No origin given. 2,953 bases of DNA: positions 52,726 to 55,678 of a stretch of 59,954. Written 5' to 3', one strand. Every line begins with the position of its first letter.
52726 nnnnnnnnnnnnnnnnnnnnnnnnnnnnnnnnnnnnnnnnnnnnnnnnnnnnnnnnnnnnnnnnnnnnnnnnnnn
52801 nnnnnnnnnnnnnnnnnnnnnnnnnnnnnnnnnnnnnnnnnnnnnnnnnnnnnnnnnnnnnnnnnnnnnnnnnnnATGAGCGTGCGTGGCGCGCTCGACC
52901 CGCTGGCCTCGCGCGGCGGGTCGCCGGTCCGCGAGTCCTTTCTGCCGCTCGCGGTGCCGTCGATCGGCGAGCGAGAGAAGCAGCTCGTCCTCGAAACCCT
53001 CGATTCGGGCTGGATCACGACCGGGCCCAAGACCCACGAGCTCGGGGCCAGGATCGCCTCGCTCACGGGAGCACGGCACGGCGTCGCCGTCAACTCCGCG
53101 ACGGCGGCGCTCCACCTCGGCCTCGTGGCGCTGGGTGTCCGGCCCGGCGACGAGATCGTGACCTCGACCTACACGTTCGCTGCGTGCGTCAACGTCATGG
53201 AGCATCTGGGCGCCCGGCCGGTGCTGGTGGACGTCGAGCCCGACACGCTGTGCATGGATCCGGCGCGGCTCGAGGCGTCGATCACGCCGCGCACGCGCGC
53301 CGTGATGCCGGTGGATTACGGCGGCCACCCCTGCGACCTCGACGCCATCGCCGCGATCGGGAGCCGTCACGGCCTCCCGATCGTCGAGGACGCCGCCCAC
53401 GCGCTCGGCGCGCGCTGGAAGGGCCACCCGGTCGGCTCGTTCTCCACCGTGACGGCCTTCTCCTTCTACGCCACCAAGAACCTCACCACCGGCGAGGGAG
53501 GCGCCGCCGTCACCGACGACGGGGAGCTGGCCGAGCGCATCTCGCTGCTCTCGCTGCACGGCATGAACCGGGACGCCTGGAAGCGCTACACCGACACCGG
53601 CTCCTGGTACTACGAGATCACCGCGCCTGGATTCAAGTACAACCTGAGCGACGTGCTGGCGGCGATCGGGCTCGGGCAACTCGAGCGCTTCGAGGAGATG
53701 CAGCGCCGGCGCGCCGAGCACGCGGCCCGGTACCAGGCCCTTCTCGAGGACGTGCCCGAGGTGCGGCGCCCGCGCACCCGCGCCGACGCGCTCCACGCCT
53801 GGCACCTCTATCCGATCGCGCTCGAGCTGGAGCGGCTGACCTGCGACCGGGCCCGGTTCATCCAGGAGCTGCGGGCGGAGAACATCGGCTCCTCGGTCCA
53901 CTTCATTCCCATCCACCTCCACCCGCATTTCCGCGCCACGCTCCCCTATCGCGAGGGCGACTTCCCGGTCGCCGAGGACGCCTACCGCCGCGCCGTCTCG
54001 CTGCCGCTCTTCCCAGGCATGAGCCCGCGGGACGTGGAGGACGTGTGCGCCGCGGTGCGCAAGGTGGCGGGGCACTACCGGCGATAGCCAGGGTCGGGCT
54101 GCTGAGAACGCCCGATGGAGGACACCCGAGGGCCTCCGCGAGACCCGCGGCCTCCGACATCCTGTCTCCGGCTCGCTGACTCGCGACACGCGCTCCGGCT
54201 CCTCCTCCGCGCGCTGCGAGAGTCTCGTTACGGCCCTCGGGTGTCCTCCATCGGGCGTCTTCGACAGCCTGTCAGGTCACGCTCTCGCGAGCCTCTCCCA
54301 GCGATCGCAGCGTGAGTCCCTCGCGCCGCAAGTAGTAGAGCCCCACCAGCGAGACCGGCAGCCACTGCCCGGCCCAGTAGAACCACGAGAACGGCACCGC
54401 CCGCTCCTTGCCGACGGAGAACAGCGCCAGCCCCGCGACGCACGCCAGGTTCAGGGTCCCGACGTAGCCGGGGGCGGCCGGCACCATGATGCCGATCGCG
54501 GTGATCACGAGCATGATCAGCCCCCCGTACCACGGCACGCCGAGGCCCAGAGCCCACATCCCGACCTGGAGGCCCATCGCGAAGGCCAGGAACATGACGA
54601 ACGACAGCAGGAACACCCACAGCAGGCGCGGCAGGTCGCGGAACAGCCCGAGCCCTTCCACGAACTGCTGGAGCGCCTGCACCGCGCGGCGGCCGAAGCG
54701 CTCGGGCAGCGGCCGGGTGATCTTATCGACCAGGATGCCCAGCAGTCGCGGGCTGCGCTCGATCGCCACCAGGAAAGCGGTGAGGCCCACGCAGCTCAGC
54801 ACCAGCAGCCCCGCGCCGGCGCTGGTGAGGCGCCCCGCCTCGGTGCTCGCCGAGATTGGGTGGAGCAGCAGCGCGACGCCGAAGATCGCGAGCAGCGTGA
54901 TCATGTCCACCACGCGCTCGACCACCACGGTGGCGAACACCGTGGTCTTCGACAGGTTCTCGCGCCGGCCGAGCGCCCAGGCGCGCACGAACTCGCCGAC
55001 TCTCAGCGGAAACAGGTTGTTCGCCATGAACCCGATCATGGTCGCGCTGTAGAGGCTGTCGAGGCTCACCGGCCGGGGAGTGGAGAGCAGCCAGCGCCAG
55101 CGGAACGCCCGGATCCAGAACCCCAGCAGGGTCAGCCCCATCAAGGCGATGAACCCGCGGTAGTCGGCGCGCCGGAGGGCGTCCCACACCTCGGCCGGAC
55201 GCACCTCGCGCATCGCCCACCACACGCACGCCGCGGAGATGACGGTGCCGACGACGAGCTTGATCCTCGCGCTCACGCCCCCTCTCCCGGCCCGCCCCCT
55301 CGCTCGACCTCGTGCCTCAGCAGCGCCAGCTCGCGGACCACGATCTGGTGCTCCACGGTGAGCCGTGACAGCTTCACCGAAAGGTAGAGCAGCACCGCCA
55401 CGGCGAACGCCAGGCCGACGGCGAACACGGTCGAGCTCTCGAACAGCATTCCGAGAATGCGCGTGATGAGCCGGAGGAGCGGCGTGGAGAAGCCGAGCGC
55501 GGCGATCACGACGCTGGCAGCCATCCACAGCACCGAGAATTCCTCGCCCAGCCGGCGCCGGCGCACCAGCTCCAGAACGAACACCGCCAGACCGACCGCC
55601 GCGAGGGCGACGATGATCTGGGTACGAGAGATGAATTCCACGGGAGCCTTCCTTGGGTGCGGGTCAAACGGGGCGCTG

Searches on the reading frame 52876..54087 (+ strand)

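Call 60: search_protein_families(library=pfam, proteins=[window:52876-54087:+], max_evalue=0.00001)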
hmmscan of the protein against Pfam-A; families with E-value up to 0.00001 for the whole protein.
window:52876-54087:+ (403 aa): 3 families
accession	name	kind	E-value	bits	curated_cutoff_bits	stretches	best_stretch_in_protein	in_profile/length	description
PF01041.23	DegT_DnrJ_EryC1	-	1.8e-130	435.8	19.8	1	29-395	2-360/360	DegT/DnrJ/EryC1/StrS aminotransferase family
PF01053.26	Cys_Met_Meta_PP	-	3.7e-08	32.8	27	1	50-175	51-176/381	Cys/Met metabolism PLP-dependent enzyme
PF01212.27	Beta_elim_lyase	-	1.3e-07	31.6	27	1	50-300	31-275/288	Beta-eliminating lyase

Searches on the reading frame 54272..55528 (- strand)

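Call 60: search_protein_families(library=pfam, proteins=[window:54272-55528:-], max_evalue=0.00001)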
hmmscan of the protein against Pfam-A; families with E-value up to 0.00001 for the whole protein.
window:54272-55528:- (418 aa): 1 family
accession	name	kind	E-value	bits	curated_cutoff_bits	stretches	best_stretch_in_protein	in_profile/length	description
PF03706.18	LPG_synthase_TM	-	5.2e-49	167.8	33.4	1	92-396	2-302/302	Lysylphosphatidylglycerol synthase TM region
